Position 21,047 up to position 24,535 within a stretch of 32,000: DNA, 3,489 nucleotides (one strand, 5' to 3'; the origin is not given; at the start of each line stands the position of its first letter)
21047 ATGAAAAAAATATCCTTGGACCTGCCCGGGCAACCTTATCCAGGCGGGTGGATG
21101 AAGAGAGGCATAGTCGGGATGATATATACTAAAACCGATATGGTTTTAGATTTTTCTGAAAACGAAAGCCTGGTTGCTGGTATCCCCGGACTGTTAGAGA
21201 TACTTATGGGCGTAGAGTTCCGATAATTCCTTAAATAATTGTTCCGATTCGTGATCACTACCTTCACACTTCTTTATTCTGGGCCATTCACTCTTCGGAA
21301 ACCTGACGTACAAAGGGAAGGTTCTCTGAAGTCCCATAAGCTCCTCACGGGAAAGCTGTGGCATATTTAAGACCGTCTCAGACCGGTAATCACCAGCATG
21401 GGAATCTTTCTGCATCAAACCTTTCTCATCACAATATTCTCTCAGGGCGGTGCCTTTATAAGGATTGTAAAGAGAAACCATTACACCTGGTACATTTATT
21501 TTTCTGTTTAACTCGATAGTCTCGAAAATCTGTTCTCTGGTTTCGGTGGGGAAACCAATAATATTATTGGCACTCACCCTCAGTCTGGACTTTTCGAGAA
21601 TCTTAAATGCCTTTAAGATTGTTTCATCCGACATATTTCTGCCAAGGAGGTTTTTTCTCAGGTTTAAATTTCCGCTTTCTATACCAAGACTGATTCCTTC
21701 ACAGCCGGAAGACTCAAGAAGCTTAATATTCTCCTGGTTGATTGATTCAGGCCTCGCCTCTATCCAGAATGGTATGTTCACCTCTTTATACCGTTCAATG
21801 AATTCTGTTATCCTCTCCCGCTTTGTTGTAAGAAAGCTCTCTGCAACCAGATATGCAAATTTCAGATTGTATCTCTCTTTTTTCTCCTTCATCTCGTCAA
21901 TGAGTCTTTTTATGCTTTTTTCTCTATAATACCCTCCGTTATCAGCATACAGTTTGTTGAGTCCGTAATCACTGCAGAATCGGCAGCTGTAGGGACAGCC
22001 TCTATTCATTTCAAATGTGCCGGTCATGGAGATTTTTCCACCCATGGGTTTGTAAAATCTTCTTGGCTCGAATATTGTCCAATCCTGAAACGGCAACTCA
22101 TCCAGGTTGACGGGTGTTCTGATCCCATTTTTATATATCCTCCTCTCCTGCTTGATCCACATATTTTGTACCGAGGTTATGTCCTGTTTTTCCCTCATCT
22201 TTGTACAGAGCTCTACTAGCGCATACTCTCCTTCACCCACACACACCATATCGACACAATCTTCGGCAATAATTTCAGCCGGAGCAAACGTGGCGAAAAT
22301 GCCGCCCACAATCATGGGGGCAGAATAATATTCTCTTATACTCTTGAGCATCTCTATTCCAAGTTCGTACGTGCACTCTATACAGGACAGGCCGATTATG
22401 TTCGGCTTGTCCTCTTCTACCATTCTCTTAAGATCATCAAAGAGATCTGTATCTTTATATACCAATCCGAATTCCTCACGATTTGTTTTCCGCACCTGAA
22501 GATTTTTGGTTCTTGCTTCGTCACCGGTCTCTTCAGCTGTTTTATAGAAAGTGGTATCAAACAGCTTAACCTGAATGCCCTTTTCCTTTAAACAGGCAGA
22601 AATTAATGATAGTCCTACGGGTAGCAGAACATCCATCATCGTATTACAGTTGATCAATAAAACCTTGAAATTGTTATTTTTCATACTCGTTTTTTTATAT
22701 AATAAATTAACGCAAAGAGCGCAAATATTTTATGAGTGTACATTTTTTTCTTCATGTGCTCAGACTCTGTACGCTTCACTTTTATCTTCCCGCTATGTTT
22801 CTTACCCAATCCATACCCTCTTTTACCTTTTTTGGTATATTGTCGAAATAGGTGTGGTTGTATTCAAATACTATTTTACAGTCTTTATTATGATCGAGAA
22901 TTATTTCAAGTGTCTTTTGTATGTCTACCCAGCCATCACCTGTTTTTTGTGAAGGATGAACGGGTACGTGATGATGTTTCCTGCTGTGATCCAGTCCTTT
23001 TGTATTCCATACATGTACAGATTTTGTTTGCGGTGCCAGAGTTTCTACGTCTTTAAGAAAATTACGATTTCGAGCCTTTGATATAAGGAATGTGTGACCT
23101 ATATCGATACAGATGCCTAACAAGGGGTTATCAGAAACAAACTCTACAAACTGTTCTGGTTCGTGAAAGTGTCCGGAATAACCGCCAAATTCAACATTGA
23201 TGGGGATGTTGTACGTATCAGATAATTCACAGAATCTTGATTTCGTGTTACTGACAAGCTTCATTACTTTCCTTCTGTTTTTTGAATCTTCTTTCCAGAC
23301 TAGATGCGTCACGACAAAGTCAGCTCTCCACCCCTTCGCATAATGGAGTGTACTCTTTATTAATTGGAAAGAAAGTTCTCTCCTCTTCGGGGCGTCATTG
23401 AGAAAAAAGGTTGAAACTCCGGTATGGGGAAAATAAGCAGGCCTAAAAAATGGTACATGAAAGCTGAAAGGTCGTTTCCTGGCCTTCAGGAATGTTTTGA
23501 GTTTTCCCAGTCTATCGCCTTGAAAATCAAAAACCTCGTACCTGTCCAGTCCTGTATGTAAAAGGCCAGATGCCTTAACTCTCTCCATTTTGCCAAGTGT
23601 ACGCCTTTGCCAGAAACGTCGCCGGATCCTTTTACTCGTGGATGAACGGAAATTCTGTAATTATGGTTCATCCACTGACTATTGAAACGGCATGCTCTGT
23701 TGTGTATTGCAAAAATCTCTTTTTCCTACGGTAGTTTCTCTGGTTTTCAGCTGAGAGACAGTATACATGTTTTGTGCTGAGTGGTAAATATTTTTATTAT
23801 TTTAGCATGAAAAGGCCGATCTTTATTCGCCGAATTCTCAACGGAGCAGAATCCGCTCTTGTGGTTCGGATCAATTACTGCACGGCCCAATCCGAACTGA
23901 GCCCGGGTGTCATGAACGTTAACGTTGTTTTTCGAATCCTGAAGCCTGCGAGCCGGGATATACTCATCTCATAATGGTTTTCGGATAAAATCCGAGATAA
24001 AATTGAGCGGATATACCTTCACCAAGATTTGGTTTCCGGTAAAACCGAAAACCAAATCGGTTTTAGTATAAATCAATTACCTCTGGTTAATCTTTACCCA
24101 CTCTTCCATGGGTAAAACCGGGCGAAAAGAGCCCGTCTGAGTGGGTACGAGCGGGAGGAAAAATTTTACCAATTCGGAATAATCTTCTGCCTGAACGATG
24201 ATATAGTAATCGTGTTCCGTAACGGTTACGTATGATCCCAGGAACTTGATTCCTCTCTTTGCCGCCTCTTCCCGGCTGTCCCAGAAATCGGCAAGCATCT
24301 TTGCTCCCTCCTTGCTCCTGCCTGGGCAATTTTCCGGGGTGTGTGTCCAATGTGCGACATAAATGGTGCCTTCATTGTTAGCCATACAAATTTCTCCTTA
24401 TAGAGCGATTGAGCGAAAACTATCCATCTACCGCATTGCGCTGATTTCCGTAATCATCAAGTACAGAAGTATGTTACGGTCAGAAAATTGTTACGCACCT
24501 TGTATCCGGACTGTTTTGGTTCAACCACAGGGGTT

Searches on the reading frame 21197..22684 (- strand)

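Call 78: search_protein_families(library=pfam, proteins=[window:21197-22684:-], max_evalue=0.001)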
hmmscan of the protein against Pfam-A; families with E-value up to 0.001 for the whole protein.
window:21197-22684:- (496 aa): 3 families
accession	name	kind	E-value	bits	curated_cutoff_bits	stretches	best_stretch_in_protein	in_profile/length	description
PF04055.27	Radical_SAM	-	5e-18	66.3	29.5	1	226-392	3-165/166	Radical SAM superfamily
PF02310.24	B12-binding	-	6e-14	52.4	32.1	1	20-159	12-120/121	B12 binding domain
PF19864.5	Radical_SAM_N2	-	5.3e-05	23.2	29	1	109-168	74-130/151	Radical SAM proteins, N-terminal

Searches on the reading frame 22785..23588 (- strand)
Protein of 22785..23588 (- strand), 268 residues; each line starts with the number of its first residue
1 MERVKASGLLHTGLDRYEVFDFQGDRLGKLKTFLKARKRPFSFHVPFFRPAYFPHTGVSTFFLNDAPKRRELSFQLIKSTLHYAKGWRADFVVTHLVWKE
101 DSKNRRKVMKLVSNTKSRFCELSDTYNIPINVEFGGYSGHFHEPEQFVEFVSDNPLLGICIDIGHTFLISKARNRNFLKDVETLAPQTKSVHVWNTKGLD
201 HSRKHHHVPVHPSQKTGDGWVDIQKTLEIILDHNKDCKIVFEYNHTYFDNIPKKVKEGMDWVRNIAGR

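Call 78: search_protein_families(library=pfam, proteins=[window:22785-23588:-], max_evalue=0.001)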
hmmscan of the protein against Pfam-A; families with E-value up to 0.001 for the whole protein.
window:22785-23588:- (268 aa): 1 family
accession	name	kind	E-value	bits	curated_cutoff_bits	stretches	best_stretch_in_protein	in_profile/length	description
PF01261.30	AP_endonuc_2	-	4.1e-16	59.9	31.1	1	16-264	20-248/249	Xylose isomerase-like TIM barrel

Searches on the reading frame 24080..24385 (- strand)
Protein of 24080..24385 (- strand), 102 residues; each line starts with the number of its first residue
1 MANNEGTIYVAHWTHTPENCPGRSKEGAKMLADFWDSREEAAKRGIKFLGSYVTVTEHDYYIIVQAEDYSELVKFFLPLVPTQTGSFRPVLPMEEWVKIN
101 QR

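Call 78: search_protein_families(library=pfam, proteins=[window:24080-24385:-], max_evalue=0.001)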
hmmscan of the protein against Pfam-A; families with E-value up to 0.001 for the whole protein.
window:24080-24385:- (102 aa): 2 families
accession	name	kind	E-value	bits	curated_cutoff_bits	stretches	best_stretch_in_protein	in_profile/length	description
PF11746.14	DUF3303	-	8.6e-10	39.1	21.2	1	9-101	3-89/92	Domain of unknown function (DUF3303)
PF08734.17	GYD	-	0.00021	21.7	31.4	1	9-78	1-67/91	GYD domain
